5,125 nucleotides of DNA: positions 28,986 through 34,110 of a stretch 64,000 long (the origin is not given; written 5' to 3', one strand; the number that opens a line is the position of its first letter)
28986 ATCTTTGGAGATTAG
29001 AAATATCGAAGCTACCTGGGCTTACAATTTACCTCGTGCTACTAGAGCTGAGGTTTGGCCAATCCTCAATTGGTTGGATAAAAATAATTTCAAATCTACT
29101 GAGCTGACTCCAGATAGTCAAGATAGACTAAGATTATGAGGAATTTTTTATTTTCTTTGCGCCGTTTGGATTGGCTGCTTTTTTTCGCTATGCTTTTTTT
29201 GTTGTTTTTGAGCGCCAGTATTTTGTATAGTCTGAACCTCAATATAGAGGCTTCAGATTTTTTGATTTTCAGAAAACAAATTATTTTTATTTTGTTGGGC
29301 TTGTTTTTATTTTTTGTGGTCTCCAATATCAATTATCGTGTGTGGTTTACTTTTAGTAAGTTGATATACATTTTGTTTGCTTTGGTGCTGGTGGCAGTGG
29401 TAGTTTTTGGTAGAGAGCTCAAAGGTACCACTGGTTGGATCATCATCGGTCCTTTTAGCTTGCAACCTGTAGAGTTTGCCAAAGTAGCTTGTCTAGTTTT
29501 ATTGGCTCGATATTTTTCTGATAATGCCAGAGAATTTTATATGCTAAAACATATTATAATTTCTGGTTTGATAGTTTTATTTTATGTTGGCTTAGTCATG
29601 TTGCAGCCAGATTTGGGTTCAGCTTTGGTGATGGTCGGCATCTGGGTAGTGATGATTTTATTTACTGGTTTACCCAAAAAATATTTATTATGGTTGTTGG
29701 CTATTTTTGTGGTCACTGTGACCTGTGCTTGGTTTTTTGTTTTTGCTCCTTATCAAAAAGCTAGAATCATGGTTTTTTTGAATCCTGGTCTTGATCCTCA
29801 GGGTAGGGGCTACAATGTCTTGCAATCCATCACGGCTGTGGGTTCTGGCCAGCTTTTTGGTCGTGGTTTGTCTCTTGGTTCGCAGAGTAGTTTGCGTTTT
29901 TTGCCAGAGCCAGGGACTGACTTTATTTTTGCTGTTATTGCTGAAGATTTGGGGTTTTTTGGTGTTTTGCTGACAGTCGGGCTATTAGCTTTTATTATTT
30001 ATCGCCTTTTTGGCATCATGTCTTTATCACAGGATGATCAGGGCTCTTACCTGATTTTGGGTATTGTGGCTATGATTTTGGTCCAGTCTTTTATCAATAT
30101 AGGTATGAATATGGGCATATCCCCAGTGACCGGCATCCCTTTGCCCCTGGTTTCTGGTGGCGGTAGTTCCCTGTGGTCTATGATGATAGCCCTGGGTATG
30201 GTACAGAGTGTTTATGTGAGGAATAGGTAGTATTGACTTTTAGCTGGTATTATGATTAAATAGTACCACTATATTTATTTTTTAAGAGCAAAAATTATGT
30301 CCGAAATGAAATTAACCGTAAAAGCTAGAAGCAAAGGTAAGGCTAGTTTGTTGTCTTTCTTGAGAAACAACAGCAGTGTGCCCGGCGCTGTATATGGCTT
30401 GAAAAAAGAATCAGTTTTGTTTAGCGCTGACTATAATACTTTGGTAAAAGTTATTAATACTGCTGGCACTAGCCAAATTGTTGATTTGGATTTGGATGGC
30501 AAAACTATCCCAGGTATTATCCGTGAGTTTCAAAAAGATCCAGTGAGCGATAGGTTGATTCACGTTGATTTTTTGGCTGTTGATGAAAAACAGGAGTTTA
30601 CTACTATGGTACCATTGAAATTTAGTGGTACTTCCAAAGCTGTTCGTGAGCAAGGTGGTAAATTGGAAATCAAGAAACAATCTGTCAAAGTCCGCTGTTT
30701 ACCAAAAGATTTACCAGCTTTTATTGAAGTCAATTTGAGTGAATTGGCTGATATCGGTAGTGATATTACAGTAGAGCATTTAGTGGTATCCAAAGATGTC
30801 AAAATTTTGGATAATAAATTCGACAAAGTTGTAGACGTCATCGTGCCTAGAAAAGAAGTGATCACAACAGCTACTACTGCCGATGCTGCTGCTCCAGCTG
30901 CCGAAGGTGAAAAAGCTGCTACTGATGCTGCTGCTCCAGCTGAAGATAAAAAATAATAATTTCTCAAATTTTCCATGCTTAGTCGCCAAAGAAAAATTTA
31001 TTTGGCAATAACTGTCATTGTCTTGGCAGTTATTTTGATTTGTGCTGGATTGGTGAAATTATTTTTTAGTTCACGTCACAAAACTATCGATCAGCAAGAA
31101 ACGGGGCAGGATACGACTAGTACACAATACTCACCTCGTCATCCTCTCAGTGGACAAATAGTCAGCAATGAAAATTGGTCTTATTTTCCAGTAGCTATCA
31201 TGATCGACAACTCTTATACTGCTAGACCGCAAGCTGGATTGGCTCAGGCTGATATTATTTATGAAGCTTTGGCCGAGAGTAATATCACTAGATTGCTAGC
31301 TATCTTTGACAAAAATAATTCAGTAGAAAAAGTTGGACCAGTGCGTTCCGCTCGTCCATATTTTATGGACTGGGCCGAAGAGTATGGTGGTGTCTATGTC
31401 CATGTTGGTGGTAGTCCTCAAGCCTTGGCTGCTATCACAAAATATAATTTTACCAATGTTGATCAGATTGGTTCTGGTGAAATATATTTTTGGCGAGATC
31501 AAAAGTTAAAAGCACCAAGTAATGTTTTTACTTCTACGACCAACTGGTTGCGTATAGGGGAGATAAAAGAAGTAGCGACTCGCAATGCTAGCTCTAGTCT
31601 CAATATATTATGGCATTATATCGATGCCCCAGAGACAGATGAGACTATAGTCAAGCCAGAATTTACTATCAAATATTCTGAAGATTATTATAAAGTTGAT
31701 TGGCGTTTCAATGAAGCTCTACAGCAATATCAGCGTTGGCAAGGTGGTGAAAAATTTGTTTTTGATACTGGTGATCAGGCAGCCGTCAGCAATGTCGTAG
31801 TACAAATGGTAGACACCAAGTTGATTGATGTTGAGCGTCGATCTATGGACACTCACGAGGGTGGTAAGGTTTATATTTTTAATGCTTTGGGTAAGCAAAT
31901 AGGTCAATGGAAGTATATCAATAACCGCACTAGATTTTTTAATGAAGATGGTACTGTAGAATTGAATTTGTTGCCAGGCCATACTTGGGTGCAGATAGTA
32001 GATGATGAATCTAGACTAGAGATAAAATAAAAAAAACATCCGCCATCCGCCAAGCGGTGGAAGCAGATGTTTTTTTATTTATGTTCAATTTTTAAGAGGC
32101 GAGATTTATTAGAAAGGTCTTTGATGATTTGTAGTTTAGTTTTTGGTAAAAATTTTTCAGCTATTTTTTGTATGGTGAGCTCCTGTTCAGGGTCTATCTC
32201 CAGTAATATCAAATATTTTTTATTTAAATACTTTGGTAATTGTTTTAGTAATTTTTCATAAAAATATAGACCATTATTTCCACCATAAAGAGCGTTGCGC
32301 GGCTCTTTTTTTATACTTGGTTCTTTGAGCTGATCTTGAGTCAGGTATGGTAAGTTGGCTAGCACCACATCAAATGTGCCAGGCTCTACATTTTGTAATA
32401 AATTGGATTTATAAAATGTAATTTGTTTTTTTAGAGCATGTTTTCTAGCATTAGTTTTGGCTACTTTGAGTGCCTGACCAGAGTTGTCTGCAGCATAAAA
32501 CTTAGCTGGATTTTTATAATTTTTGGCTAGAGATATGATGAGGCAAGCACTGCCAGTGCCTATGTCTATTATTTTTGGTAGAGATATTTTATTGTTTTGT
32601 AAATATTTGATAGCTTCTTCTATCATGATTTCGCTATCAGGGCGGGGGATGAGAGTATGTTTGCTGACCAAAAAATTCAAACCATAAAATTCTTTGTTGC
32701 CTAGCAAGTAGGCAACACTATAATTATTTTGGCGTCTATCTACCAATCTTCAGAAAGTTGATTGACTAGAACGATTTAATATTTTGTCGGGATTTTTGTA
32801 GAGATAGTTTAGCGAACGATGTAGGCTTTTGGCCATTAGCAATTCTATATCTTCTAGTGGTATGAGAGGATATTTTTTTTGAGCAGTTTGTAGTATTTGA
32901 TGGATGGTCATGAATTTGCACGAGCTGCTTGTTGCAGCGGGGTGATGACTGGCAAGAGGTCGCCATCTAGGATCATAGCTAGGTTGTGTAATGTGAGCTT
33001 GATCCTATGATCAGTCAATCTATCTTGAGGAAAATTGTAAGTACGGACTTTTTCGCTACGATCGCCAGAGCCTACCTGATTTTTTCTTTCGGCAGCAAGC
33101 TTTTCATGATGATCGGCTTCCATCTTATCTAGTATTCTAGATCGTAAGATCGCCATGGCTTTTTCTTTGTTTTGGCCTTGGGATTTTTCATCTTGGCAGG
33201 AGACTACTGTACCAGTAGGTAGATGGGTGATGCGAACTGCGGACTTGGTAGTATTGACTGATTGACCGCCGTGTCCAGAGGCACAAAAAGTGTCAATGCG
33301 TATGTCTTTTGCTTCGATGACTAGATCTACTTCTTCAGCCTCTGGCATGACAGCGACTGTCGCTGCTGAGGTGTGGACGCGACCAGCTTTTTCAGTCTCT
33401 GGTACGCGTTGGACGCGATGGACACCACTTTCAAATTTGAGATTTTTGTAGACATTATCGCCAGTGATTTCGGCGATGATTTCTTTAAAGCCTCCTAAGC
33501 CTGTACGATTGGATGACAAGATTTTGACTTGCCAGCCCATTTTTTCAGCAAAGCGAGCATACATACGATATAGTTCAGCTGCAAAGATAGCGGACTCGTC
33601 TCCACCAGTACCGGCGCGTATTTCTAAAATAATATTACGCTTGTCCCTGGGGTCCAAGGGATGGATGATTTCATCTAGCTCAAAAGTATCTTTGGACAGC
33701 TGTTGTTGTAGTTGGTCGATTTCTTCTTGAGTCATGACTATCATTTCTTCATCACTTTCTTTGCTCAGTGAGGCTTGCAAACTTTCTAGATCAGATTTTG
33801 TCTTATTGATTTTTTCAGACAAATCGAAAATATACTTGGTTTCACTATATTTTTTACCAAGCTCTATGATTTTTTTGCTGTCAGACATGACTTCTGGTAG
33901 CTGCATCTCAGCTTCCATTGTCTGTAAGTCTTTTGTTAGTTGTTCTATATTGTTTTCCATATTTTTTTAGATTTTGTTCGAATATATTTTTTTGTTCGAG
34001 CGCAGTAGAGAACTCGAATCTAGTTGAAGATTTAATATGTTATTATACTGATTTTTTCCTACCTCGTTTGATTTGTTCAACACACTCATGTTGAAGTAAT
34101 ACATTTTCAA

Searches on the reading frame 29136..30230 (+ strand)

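Call 58: search_protein_families(library=pfam, proteins=[window:29136-30230:+], max_evalue=0.0001)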
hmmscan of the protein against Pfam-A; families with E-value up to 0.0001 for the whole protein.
window:29136-30230:+ (364 aa): 1 family
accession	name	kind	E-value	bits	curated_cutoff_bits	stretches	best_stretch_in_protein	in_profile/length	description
PF01098.24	FTSW_RODA_SPOVE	-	9.4e-91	304.9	26.4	1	13-361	8-352/356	Cell cycle protein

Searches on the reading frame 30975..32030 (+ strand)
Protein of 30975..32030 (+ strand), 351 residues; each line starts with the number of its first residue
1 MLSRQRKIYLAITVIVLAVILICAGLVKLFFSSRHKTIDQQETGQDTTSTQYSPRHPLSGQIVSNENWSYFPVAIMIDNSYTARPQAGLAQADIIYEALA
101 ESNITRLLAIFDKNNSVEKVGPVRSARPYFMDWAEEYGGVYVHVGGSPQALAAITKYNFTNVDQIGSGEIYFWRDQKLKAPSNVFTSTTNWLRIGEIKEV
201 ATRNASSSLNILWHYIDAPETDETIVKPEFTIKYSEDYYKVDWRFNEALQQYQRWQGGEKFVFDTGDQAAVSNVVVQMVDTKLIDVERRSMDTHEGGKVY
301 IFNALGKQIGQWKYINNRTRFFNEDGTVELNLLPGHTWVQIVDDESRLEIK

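Call 58: search_protein_families(library=pfam, proteins=[window:30975-32030:+], max_evalue=0.0001)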
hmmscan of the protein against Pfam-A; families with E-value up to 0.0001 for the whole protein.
window:30975-32030:+ (351 aa): 2 families
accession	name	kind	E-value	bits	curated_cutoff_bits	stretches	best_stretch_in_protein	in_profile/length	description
PF11258.13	DUF3048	-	2.3e-44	151.5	25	1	58-190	1-137/148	Protein of unknown function (DUF3048) N-terminal domain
PF17479.7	DUF3048_C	-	9.3e-18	65.1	25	1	231-339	2-114/114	Protein of unknown function (DUF3048) C-terminal domain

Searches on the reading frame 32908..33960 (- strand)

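Call 58: search_protein_families(library=pfam, proteins=[window:32908-33960:-], max_evalue=0.0001)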
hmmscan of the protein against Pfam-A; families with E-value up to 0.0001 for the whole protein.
window:32908-33960:- (350 aa): 3 families
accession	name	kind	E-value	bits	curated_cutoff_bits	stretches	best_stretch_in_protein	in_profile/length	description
PF03462.23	PCRF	-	3.8e-67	226.3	24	1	9-202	2-194/194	PCRF domain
PF00472.26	RF-1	-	5.7e-40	136.3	35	1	210-319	2-116/116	RF-1 domain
PF16326.10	ABC_tran_CTD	-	9.7e-05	23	32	0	2-41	14-53/69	ABC transporter C-terminal domain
